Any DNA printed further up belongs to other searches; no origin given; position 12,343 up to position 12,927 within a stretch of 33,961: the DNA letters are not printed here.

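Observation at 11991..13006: One-kb cluster of five tiny, extremely lysine-rich proteins inside the virion module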

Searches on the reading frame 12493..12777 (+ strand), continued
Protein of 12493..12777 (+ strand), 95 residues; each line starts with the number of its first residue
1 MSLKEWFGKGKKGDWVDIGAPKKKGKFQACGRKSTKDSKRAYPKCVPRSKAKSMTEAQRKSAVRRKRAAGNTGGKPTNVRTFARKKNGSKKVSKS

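Call 109: search_protein_families(library=pfam, max_evalue=0.001, proteins=[P0509, P0460, P0487, P0483, P0482, P0492, P0499, P0411, P0462, P0469])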
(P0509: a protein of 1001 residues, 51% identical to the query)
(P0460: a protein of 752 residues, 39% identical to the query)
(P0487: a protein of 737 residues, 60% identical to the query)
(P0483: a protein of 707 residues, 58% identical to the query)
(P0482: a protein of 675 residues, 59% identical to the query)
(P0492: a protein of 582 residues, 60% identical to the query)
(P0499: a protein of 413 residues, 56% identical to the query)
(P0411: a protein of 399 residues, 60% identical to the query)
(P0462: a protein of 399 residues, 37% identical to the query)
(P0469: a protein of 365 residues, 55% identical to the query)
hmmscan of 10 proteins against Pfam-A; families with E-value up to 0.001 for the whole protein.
P0509 (1001 aa): 1 family
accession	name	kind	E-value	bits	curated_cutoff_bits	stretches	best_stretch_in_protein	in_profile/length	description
PF19197.5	DUF5872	-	4.4e-06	27.7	27.5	1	852-951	1-91/116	Family of unknown function (DUF5872)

P0460 (752 aa): 1 family
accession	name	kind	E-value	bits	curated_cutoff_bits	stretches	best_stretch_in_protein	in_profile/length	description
PF19197.5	DUF5872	-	4.7e-06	27.6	27.5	0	352-452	20-105/116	Family of unknown function (DUF5872)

P0487 (737 aa): 2 families
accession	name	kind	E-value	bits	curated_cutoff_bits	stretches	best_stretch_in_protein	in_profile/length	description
PF19197.5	DUF5872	-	8.5e-15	55.8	27.5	2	315-400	1-67/116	Family of unknown function (DUF5872)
PF04586.22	Peptidase_S78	-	6.8e-13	49.5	21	1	26-172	13-153/165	Caudovirus prohead serine protease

P0483 (707 aa): 2 families
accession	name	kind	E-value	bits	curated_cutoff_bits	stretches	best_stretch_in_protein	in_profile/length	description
PF01028.25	Topoisom_I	-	3.4e-20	72.8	23.7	1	501-690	7-200/228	Eukaryotic DNA topoisomerase I, catalytic core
PF19197.5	DUF5872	-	2.7e-13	50.9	27.5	1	90-134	1-49/116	Family of unknown function (DUF5872)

P0482 (675 aa): 2 families
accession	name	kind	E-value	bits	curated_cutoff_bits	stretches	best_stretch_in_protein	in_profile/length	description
PF19846.4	DUF6321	-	3.6e-18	66.4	28.5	1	576-645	2-72/72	Domain of unknown function (DUF6321)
PF19197.5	DUF5872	-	6.5e-18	65.9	27.5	1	441-549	1-102/116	Family of unknown function (DUF5872)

P0492 (582 aa): 1 family
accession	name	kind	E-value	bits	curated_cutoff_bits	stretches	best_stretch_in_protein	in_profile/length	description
PF19197.5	DUF5872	-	2.6e-14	54.3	27.5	1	90-133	1-48/116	Family of unknown function (DUF5872)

P0499 (413 aa): 0 families

P0411 (399 aa): 0 families

P0462 (399 aa): 1 family
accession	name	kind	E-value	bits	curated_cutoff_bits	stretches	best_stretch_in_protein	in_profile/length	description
PF19197.5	DUF5872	-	2e-07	32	27.5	1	236-343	21-112/116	Family of unknown function (DUF5872)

P0469 (365 aa): 1 family
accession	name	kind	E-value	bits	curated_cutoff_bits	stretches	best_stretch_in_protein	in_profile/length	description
PF19197.5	DUF5872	-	3.7e-18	66.7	27.5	2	146-211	1-67/116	Family of unknown function (DUF5872)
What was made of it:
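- On DUF5872 (PF19197): Larger relatives match positions 1-102 (call 109).
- The topoisomerase fusion links the modules to DNA, not necessarily to the capsid (call 109).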

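Call 111: find_encoding_contigs(protein=P0487, flank=6000, max_places=3)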
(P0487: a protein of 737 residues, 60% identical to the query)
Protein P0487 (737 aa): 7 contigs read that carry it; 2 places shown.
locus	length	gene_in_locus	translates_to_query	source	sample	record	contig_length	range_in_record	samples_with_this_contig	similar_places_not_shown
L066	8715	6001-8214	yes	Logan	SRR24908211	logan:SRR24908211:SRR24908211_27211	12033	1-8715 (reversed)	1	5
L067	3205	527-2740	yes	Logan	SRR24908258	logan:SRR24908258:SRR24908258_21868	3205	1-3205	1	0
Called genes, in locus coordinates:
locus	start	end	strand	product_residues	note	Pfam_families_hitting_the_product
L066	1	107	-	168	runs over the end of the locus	-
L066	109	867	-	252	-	PF12705:PDDEXK_1, PF01930:Cas_Cas4 (faint)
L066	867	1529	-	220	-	PF04098:Rad52_Rad22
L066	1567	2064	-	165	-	-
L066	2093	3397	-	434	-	PF03237:Terminase_6N, PF17289:Terminase_6C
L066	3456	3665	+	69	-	-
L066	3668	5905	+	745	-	PF04860:Phage_portal, PF04233:Phage_Mu_F (weak)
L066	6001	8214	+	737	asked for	PF04586:Peptidase_S78, PF19197:DUF5872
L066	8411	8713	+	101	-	?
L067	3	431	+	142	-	?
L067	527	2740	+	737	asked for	PF04586:Peptidase_S78, PF19197:DUF5872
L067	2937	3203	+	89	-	?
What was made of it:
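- There is a fusion to a prohead protease in the portal-protease-capsid position (call 111).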

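Call 112: find_encoding_contigs(protein=P0483, flank=7000, max_places=2)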
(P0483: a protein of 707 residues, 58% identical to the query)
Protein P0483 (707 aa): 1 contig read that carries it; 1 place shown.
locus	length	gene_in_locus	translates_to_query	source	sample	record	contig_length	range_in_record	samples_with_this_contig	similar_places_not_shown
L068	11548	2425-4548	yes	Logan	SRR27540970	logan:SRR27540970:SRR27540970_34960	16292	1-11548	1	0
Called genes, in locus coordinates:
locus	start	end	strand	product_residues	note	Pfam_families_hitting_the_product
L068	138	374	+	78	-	-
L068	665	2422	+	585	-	PF14550:Peptidase_S78_2, PF20106:DUF6496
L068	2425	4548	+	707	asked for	PF19197:DUF5872, PF01028:Topoisom_I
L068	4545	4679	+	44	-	-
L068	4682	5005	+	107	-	PF19846:DUF6321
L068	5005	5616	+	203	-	-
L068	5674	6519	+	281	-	-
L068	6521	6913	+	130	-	PF09956:Phage_cement_2 (faint)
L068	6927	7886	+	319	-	-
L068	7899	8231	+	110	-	-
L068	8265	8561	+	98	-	-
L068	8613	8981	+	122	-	PF23140:Gp80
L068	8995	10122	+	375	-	-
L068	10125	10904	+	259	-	-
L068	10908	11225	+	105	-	-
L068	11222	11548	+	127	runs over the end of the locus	-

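Call 113: find_encoding_contigs(protein=P0492, flank=7000, max_places=2)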
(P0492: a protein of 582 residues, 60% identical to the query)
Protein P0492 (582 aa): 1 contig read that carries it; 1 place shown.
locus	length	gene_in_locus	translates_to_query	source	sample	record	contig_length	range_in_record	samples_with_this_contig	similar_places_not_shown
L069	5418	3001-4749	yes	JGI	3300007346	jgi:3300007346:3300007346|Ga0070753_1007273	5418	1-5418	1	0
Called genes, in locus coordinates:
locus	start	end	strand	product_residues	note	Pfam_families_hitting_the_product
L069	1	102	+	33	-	?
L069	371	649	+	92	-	-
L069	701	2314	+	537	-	PF14550:Peptidase_S78_2, PF20106:DUF6496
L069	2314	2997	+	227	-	-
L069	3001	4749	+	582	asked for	PF19197:DUF5872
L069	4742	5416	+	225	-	?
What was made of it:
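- In L068 and L069 the module-bearing genes follow the protease gene directly (calls 112, 113).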

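Call 117: search_protein_families(library=pfam, max_evalue=0.01, proteins=[L068:665-2419:+, L068:4682-5002:+, L068:5005-5613:+, L068:5674-6516:+, L068:6927-7883:+, L069:2314-2994:+, P0492, L066:3668-5902:+])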
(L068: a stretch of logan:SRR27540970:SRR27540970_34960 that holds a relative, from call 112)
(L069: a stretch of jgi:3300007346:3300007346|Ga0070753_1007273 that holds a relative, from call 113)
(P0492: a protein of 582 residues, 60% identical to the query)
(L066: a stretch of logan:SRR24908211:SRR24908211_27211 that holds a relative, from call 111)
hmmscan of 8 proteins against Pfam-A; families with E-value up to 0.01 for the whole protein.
L068:665-2419:+ (585 aa): 2 families
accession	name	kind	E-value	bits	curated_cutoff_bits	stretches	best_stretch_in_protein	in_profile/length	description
PF14550.11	Peptidase_S78_2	-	2.7e-20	73.1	24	1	7-127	4-122/126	Putative phage serine protease XkdF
PF20106.4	DUF6496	-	6.2e-10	39.7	24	1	434-478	7-52/58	Family of unknown function (DUF6496)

L068:4682-5002:+ (107 aa): 1 family
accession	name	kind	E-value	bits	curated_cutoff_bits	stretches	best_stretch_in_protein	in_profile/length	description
PF19846.4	DUF6321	-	7.1e-31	107.1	28.5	1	6-77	2-72/72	Domain of unknown function (DUF6321)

L068:5005-5613:+ (203 aa): 0 families

L068:5674-6516:+ (281 aa): 0 families

L068:6927-7883:+ (319 aa): 1 family
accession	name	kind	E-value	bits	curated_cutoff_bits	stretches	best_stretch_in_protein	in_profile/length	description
PF03864.22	Phage_cap_E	-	0.0067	16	22.9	1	149-204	162-218/329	Phage major capsid protein E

L069:2314-2994:+ (227 aa): 0 families

P0492 (582 aa): 2 families
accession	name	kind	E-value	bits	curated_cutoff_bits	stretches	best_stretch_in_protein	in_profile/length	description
PF19197.5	DUF5872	-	2.6e-14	54.3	27.5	2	90-133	1-48/116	Family of unknown function (DUF5872)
PF00644.27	PARP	-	0.0093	15.9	26.7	0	270-315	44-89/199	Poly(ADP-ribose) polymerase catalytic domain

L066:3668-5902:+ (745 aa): 2 families
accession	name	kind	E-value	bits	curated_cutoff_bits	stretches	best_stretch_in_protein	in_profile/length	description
PF04860.17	Phage_portal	-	4e-49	168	39.1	1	59-383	3-320/321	Phage portal protein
PF04233.19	Phage_Mu_F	-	2.3e-07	31.9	29.6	1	654-741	31-111/112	Phage Mu protein F like protein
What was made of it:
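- It is encoded right after an XkdF-type protease fusion and before a DUF6321 gene and a capsid-like gene (calls 109, 112, 117).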

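Call 118: search_protein_families(library=pfam, max_evalue=0.001, proteins=[P0393, P0426, P0430, P0437, P0507, P0481, P0424, P0479, P0454, P0501])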
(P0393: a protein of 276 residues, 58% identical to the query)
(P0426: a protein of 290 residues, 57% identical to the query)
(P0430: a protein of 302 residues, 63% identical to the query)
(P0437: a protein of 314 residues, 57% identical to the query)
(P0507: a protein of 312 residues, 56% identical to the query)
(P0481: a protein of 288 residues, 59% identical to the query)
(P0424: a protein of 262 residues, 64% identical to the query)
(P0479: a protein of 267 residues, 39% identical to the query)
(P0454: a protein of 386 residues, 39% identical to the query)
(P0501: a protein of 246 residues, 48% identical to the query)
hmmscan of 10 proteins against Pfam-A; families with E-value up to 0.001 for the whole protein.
P0393 (276 aa): 1 family
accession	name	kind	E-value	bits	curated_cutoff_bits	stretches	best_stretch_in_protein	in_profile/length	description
PF19846.4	DUF6321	-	2.9e-18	66.7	28.5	1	195-274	1-72/72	Domain of unknown function (DUF6321)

P0426 (290 aa): 0 families

P0430 (302 aa): 0 families

P0437 (314 aa): 1 family
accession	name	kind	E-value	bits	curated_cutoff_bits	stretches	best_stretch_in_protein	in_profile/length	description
PF19197.5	DUF5872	-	0.00054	21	27.5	1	154-217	43-89/116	Family of unknown function (DUF5872)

P0507 (312 aa): 1 family
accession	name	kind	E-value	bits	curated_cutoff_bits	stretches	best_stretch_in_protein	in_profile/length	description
PF19197.5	DUF5872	-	2.3e-14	54.4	27.5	2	94-136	1-47/116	Family of unknown function (DUF5872)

P0481 (288 aa): 2 families
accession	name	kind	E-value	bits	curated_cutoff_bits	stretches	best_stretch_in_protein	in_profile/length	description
PF19846.4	DUF6321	-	5.7e-24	85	28.5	1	197-263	1-72/72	Domain of unknown function (DUF6321)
PF19197.5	DUF5872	-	4.6e-15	56.7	27.5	2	142-202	1-69/116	Family of unknown function (DUF5872)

P0424 (262 aa): 0 families

P0479 (267 aa): 1 family
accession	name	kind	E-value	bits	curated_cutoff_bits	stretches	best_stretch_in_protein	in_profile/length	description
PF19846.4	DUF6321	-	6.8e-24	84.7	28.5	1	189-265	1-72/72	Domain of unknown function (DUF6321)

P0454 (386 aa): 1 family
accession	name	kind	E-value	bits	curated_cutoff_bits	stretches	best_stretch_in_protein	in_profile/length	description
PF19197.5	DUF5872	-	4.9e-07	30.8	27.5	1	145-252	21-112/116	Family of unknown function (DUF5872)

P0501 (246 aa): 1 family
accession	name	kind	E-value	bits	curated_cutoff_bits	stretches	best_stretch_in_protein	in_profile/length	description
PF19197.5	DUF5872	-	7.2e-09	36.7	27.5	1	34-76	3-45/116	Family of unknown function (DUF5872)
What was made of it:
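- P0481 is a 288-aa D+DUF5872+DUF6321 chain (call 118).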
